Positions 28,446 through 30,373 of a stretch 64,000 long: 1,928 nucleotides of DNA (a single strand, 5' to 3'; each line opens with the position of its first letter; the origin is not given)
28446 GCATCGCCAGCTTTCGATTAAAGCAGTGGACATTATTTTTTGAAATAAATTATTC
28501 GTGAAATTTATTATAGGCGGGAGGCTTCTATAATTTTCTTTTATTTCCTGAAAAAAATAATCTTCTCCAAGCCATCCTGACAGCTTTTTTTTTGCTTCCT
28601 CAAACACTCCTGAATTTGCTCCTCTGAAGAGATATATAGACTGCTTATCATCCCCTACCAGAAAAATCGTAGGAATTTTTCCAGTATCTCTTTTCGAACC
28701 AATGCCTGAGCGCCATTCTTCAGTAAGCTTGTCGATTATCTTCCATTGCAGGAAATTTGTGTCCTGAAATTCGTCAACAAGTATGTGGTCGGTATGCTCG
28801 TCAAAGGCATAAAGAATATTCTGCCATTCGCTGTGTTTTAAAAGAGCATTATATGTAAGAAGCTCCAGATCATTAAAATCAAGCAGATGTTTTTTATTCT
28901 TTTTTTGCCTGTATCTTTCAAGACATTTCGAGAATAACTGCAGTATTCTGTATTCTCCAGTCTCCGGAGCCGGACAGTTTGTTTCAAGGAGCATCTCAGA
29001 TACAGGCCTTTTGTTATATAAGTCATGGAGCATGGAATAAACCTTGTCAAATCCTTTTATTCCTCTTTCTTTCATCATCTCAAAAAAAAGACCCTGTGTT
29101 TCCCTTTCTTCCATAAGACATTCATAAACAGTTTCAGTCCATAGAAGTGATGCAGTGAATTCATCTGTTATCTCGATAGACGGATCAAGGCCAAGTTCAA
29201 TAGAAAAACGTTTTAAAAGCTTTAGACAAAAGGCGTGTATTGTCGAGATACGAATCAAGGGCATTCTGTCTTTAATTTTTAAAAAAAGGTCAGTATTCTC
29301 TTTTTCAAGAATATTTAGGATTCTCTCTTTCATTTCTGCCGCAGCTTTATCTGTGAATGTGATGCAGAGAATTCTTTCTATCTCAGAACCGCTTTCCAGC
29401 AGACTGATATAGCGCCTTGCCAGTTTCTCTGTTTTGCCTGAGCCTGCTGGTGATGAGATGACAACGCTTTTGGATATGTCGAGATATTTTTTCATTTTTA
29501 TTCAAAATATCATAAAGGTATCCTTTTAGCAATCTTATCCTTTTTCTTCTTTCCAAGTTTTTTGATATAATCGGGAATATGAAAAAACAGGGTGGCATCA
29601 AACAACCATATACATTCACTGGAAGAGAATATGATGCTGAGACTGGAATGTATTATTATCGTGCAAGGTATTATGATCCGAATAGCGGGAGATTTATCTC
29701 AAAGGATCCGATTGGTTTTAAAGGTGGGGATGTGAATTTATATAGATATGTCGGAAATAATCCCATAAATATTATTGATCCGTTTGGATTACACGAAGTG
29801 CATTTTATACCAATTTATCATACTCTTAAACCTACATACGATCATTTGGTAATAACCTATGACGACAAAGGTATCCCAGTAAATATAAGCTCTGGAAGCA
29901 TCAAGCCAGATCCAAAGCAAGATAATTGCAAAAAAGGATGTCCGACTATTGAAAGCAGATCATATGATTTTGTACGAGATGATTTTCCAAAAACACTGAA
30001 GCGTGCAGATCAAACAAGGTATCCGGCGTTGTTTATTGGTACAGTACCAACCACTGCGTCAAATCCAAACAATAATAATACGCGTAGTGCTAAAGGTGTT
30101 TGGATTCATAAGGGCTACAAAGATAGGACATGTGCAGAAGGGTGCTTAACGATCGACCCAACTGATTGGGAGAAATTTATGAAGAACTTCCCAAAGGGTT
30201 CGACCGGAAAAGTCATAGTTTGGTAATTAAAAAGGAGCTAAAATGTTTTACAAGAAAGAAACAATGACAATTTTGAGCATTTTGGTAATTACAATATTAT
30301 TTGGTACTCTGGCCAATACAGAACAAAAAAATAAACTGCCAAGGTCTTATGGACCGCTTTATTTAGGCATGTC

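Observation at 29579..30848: Orphan Rhs C-terminal toxin tip with a possible L,D-transpeptidase-like (Tlde1/DUF2778-like) warhead and an exported candidate immunity protein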

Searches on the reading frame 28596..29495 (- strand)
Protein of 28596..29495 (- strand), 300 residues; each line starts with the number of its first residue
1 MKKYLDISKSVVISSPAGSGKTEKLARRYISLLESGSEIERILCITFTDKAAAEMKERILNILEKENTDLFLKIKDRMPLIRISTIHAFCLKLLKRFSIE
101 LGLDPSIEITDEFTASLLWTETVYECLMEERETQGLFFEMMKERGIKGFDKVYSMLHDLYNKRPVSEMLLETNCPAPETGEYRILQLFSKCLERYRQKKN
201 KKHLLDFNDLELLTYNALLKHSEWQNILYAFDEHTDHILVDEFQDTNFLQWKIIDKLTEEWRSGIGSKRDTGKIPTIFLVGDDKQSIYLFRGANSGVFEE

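Call 68: find_related_loci(query=window:28596-29495:-, collection=metagenome_contigs, flank=5000)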
Query window:28596-29495:- (300 aa) in metagenome_contigs; peptide patterns used: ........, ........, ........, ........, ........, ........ (x = any residue, [..] = any of these).
600 stretches matched a pattern (row limit reached: there are more); 567 encode a relative of the query (tblastn E <= 1e-3); the best 80 are kept; 80 distinct loci.
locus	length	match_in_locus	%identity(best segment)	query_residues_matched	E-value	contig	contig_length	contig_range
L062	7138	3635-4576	74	1-300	7e-159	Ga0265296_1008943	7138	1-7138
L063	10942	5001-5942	72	1-300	3e-155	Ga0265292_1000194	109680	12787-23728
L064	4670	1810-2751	73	1-300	4e-158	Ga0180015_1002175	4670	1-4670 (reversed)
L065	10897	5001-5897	73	1-299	5e-150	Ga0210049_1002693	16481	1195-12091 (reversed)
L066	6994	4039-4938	72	1-300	8e-149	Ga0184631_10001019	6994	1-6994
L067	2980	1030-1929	71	1-300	2e-155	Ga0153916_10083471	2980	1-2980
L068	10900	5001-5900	72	1-300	2e-147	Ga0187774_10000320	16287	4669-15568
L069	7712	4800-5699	70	1-300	1e-145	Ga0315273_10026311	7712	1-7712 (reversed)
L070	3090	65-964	70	1-300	2e-149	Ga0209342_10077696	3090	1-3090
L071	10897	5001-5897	67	1-300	4e-140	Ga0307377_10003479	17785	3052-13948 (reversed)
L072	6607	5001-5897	66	1-300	3e-139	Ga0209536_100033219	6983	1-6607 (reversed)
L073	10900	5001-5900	60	1-300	2e-124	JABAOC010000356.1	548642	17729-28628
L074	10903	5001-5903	60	2-300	2e-121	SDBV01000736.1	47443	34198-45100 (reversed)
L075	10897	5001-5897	66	1-300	2e-136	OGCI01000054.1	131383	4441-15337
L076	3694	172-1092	60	2-300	7e-119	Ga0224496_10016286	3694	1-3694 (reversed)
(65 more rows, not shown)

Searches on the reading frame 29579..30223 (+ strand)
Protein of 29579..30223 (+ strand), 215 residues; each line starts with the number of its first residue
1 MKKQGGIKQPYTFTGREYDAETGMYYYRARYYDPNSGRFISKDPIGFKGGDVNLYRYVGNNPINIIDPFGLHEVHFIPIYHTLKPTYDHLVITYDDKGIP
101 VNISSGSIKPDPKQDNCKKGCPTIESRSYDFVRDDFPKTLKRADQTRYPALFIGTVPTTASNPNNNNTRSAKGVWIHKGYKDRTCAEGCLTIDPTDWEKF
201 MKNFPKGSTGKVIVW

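Call 3: search_protein_families(library=pfam, proteins=[window:29579-30223:+], max_evalue=1)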
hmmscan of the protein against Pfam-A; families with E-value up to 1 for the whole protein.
window:29579-30223:+ (215 aa): 1 family
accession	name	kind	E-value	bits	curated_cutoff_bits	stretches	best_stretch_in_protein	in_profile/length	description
PF17780.6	OCRE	-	0.046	14.2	24.7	1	17-40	6-31/52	OCRE domain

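Call 4: search_protein_families(library=ncbifam, proteins=[window:29579-30223:+], max_evalue=1)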
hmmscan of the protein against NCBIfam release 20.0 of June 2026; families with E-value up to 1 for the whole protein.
window:29579-30223:+ (215 aa): 2 families
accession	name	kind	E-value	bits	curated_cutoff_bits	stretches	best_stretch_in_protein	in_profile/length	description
TIGR03696.1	Rhs_assc_core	domain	2.5e-27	95.2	32.5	1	6-71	12-76/76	RHS repeat-associated core domain-containing protein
NF041261.1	RHS_core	equivalog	7.9e-17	60.4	2000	1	7-71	1199-1261/1261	RHS element core protein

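Call 5: find_homologous_proteins(query=window:29579-30223:+)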
Query window:29579-30223:+ (215 aa): 338 proteins with E <= 0.001 among 356 candidates; the best 120 are listed.
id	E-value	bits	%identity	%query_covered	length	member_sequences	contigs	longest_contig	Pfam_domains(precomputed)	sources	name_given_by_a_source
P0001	5.7e-149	512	100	100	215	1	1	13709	-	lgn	-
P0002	6.2e-80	286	69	82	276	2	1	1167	PF25023.2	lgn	-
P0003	9.8e-48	181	66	59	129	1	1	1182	-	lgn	-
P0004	2.5e-30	124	74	34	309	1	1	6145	PF25023.2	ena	-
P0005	2.7e-30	124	53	49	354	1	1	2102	PF25023.2,PF20551.4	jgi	-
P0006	1.9e-29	121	56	52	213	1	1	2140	-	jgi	jgi:RHS repeat-associated protein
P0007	3.5e-29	120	74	33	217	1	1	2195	PF25023.2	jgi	-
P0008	4.7e-29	120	75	33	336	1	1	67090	PF05593.20,PF25023.2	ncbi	-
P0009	5.7e-29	119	75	33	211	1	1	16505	PF25023.2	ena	-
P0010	5.7e-29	119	72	34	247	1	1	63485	PF25023.2,PF03527.21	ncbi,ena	-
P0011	2.9e-28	117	55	51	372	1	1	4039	PF25218.2,PF05593.20,PF25023.2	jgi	jgi:RHS repeat-associated protein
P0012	4.5e-28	116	51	59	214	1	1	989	PF25023.2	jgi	jgi:RHS repeat-associated protein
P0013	6.9e-28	116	72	33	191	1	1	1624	PF25023.2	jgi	-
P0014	8.4e-28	116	75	33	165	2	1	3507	PF09056.17,PF06951.17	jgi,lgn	jgi:RHS repeat-associated protein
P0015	1.1e-27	115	75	33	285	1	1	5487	PF25023.2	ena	-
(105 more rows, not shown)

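Call 6: search_solved_structures(query=window:29579-30223:+, max_evalue=10, show_alignments=2)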
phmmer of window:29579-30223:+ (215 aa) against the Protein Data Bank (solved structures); distinct sequences matched with E-value up to 10: 28.
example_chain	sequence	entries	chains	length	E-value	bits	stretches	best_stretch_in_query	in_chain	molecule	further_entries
9c4k_Q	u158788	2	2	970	2.7e-12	50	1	12-79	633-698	Toxin subunit YenC2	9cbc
8h8a_A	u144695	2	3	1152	3.6e-12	49.6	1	7-70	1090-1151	Putative Rhs-family protein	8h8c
8qja_A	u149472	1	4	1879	3.6e-12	49.6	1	11-71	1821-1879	Putative type VI secretion system YD repeat-containing Rhs element Vgr protein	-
6sup_A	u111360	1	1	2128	4.7e-12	49.2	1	12-72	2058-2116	TcdB2,TccC3,Cell division control protein 42 homolog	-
6suf_F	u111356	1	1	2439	7.2e-12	48.6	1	12-72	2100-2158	TcdB2,TccC3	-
6h6e_F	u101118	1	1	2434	7.9e-12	48.4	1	12-72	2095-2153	TcdB2,TccC3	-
6suq_A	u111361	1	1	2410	1.4e-11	47.7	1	12-72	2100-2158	TcdB2,TccC3,Genome polyprotein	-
4igl_B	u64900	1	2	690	1.9e-11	47.2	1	12-71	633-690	YenC2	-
8qjc_A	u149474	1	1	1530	2e-11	47.1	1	12-71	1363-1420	T6SS-associated Rhs core and toxin domain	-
9pt5_A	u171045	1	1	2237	2.4e-11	46.9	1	10-72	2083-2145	Teneurin-like protein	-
8h8b_A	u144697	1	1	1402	2.8e-11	46.7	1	7-71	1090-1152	Putative Rhs-family protein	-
6h6g_A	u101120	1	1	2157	2.8e-11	46.6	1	12-71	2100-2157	TcdB2,TccC3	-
8uy4_A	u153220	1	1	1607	2.8e-11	46.6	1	12-76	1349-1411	Tse15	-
4o9x_A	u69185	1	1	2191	2.9e-11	46.6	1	12-71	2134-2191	TcdB2, TccC3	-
8qjd_A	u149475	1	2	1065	3e-11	46.5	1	12-71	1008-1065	Salmonella bongori Rhs core domain (residues 360-1420)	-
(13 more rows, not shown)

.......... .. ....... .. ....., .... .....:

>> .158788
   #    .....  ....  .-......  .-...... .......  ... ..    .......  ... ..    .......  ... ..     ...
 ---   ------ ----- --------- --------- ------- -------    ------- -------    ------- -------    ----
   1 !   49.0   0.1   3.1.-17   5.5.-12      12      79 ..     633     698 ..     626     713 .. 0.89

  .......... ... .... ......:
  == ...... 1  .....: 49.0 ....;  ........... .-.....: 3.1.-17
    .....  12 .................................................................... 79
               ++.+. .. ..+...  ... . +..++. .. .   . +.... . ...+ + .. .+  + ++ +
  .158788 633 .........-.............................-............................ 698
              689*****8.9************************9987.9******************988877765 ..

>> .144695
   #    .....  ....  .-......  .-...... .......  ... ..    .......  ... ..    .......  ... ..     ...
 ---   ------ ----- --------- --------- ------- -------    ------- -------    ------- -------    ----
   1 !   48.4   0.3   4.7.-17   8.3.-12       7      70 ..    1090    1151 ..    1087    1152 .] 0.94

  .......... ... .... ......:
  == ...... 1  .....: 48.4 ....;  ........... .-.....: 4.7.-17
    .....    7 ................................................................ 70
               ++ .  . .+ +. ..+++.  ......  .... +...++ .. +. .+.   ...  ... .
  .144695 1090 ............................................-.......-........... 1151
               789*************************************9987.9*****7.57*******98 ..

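Call 10: find_encoding_contigs(protein=P0003, flank=5000)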
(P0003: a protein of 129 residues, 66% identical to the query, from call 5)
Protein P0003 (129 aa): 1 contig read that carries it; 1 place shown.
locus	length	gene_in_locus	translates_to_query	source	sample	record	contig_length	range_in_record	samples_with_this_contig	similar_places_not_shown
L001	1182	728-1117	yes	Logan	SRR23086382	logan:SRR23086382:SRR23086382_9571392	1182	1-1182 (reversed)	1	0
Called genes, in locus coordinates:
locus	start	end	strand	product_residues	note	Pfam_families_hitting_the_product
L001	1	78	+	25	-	?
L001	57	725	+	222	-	PF01797:Y1_Tnp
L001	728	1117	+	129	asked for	-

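Call 11: find_encoding_contigs(protein=P0002, flank=5000)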
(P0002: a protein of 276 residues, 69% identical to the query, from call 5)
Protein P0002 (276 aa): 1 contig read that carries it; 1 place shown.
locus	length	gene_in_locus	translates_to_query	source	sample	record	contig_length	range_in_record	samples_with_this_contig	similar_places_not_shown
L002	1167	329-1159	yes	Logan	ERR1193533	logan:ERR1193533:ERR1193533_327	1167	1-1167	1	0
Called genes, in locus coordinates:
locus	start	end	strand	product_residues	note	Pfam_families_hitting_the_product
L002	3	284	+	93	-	?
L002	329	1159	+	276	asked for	PF25023:TEN_YD-shell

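Call 12: find_encoding_contigs(protein=P0001, flank=10000)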
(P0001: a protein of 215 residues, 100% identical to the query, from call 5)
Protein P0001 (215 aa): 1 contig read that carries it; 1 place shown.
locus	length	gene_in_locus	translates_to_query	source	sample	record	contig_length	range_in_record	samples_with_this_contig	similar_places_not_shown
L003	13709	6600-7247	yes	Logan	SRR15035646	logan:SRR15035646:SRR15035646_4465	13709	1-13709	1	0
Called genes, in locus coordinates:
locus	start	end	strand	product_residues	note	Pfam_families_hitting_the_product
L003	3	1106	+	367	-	?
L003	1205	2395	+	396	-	PF00155:Aminotran_1_2, PF01041:DegT_DnrJ_EryC1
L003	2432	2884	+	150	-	PF02577:BFN_dom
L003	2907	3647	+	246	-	PF11967:RecO_N, PF02565:RecO_C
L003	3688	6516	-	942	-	PF00580:UvrD-helicase, PF13245:AAA_19, PF13361:UvrD_C, PF13538:UvrD_C_2 (faint), PF12705:PDDEXK_1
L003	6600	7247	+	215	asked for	-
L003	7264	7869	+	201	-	-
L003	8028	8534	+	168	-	PF08534:Redoxin, PF00578:AhpC-TSA, PF00085:Thioredoxin (faint), PF13905:Thioredoxin_8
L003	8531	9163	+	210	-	PF03783:CsgG (weak)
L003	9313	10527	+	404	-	PF00753:Lactamase_B (weak), PF19583:ODP, PF00258:Flavodoxin_1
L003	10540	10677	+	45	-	PF00301:Rubredoxin, PF21349:RUBY_RBDX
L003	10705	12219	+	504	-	PF09699:Paired_CXXCH_1 (faint), PF14522:Cytochrome_C7 (faint), PF14537:Cytochrom_c3_2 (faint), PF22113:Mtrc-MtrF_II-IV_dom (faint), PF13435:Cytochrome_C554 (faint), PF13447:Multi-haem_cyto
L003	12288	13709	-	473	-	?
